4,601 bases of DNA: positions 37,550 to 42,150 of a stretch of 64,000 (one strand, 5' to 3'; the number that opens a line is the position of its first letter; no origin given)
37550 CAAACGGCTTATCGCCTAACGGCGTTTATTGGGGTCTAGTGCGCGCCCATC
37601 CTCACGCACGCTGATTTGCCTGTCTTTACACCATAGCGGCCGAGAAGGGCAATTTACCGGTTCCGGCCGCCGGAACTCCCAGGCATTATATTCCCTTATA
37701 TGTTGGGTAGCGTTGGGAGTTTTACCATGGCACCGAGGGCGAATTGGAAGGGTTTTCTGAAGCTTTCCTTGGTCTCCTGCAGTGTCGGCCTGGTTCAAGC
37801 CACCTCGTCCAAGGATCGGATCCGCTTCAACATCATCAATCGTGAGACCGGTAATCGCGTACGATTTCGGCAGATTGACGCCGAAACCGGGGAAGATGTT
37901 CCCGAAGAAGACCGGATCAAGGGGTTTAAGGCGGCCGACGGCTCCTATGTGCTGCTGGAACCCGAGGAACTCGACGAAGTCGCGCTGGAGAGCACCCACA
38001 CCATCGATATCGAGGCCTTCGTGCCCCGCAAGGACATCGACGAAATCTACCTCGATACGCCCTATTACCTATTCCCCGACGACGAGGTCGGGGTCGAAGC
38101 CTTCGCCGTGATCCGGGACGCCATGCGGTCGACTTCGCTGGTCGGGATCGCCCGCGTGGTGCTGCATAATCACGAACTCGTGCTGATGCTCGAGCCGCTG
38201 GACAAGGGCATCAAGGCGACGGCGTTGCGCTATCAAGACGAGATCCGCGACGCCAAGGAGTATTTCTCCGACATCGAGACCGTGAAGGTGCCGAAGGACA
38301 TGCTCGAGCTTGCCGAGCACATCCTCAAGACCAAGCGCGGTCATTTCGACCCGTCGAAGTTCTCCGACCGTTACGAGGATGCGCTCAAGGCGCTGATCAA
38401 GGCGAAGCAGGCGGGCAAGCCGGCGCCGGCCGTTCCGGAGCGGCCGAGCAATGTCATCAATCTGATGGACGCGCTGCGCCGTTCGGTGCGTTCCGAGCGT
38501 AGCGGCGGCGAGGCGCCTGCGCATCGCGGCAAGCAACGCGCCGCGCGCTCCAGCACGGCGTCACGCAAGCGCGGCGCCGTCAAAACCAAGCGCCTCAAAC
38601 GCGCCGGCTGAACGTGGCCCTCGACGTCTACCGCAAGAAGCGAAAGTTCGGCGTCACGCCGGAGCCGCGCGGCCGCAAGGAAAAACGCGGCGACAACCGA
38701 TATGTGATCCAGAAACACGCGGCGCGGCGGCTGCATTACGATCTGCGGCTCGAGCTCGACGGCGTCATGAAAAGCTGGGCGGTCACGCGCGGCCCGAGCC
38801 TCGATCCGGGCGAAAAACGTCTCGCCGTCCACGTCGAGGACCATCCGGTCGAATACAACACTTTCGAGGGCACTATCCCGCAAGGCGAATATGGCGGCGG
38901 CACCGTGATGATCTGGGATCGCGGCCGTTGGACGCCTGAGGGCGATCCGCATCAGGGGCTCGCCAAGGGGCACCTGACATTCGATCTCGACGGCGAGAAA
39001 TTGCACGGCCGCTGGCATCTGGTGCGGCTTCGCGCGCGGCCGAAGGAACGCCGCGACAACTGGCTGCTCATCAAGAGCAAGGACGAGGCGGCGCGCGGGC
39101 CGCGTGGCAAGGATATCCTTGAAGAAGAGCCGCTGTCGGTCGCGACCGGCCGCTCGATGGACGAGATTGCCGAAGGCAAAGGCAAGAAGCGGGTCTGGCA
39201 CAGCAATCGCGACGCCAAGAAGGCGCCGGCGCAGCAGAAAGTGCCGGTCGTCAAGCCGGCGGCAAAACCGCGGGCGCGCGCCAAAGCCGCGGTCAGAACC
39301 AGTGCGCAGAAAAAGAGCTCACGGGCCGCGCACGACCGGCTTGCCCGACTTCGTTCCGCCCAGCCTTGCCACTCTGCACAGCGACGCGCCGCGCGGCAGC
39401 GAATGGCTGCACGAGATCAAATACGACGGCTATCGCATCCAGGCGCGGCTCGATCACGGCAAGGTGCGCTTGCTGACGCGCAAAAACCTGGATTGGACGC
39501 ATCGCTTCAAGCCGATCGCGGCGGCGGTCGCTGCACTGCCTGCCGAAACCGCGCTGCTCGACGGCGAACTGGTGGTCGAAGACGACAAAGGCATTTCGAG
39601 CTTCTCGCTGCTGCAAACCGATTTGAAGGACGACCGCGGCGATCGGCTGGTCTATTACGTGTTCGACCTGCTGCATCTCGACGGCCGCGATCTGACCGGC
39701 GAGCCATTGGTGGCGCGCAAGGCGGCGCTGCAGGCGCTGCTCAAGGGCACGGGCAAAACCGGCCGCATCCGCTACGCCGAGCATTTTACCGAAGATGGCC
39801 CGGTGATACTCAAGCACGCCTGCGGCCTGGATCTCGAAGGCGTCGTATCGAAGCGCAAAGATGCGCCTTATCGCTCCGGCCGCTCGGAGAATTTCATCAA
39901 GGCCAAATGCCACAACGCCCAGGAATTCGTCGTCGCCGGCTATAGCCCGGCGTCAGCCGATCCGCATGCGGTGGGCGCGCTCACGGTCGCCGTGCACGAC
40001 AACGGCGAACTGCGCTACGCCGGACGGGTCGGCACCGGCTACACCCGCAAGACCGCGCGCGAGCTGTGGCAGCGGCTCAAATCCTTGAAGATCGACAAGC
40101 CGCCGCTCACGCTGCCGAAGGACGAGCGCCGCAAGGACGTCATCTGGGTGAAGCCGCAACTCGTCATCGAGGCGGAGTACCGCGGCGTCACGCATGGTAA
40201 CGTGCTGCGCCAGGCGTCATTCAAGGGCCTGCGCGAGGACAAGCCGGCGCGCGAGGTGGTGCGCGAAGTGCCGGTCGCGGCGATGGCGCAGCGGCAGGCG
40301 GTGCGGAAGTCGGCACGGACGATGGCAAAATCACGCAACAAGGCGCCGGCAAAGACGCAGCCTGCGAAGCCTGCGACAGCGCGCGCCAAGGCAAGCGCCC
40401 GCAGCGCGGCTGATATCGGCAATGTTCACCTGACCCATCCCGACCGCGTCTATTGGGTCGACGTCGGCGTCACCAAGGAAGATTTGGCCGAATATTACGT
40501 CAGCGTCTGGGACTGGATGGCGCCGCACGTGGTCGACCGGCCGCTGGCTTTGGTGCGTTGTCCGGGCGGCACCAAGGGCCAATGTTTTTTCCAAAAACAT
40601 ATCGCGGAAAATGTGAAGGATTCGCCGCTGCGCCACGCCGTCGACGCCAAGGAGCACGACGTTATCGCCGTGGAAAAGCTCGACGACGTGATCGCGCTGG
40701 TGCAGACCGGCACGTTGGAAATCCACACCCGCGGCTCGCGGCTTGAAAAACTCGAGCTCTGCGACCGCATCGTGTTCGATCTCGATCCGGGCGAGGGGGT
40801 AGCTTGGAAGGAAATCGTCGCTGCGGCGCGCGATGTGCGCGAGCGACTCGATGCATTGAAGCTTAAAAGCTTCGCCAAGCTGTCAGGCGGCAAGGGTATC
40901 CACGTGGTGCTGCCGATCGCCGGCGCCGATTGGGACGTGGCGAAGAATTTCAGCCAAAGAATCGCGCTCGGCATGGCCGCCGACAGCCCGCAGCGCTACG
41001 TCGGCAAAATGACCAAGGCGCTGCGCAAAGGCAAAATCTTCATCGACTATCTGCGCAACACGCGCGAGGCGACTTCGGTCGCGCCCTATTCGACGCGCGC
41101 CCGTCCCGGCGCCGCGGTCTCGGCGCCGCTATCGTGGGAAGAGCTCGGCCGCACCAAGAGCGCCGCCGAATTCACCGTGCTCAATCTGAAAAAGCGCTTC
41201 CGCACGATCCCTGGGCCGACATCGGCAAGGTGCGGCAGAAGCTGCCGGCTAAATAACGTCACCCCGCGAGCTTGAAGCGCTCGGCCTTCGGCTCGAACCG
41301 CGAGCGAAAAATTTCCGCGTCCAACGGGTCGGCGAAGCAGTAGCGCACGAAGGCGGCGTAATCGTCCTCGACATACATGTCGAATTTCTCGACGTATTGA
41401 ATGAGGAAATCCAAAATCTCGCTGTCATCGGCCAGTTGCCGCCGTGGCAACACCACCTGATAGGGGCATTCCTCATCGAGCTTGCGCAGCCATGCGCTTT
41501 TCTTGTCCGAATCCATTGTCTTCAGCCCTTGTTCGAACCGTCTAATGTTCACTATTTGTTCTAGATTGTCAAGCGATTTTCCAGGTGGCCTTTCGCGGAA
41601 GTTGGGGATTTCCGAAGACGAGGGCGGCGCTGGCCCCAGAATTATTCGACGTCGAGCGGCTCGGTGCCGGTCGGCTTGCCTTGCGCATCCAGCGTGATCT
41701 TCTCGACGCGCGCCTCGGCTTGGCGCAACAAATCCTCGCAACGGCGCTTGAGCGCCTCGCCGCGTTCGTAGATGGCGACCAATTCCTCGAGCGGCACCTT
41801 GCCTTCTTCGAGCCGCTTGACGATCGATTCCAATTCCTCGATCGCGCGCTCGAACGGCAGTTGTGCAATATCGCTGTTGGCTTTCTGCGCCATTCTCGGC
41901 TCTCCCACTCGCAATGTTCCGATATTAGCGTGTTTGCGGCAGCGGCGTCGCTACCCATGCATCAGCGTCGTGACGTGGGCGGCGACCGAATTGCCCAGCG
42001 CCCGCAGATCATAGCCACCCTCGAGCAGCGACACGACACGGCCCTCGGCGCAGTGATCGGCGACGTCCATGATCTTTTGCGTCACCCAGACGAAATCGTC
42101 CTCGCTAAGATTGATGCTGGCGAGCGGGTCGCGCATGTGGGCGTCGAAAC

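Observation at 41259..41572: Perfect alphaproteobacterial SOS box in the promoter of an uncharacterised 85-aa gene next to ligD and xseB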

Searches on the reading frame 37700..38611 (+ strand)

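Call 3: search_protein_families(library=pfam, proteins=[window:37700-38611:+], max_evalue=0.1)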
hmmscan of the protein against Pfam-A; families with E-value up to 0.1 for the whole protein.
window:37700-38611:+ (303 aa): 2 families
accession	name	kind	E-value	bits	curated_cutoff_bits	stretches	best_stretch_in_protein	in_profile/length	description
PF02735.22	Ku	-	2.3e-43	148.7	25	1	22-203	2-189/190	Ku70/Ku80 beta-barrel domain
PF08944.16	p47_phox_C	-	0.097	12.6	27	0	240-251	3-14/33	NADPH oxidase subunit p47Phox, C terminal domain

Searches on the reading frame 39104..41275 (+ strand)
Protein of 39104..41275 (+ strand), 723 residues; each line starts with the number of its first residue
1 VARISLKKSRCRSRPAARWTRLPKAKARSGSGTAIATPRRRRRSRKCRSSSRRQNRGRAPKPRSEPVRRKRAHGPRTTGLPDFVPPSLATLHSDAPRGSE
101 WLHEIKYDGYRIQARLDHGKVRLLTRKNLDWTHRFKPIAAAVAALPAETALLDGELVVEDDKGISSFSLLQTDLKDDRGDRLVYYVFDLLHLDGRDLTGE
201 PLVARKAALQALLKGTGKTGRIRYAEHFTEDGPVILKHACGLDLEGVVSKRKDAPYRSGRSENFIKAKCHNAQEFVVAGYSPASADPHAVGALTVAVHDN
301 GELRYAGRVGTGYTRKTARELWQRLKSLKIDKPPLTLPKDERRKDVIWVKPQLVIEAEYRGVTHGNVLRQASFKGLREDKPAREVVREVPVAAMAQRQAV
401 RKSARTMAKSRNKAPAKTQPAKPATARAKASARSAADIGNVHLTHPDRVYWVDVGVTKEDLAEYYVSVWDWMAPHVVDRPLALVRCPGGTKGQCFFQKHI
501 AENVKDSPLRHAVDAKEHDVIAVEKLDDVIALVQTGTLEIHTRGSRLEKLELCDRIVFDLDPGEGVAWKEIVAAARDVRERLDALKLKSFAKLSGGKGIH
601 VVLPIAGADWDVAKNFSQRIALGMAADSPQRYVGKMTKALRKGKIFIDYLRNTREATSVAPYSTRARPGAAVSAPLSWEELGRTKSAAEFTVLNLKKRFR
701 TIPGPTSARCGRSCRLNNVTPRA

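Call 3: search_protein_families(library=pfam, proteins=[window:39104-41275:+], max_evalue=0.1)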
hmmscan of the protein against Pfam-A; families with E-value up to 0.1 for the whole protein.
window:39104-41275:+ (723 aa): 5 families
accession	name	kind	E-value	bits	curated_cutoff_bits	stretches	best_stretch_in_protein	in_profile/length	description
PF21686.3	LigD_Prim-Pol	-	1.1e-85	287.8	27.4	1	457-701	1-249/254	LigD, primase-polymerase domain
PF04679.21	DNA_ligase_A_C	-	3e-26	92.1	27.5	1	288-380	3-94/94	ATP dependent DNA ligase C terminal region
PF01068.26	DNA_ligase_A_M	-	8.1e-26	91.4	26.2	1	98-268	19-204/204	ATP dependent DNA ligase domain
PF09414.15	RNA_ligase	-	3.7e-05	24.4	27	1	100-267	2-170/171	RNA ligase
PF01331.24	mRNA_cap_enzyme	-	0.039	14.2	29.6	0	147-215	69-123/194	mRNA capping enzyme, catalytic domain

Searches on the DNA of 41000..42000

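Call 80: search_rna_families(source=window, start=41000, end=42000, threshold=evalue, max_evalue=1)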
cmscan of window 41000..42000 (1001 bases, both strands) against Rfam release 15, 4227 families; matches with E-value up to 1: 0.
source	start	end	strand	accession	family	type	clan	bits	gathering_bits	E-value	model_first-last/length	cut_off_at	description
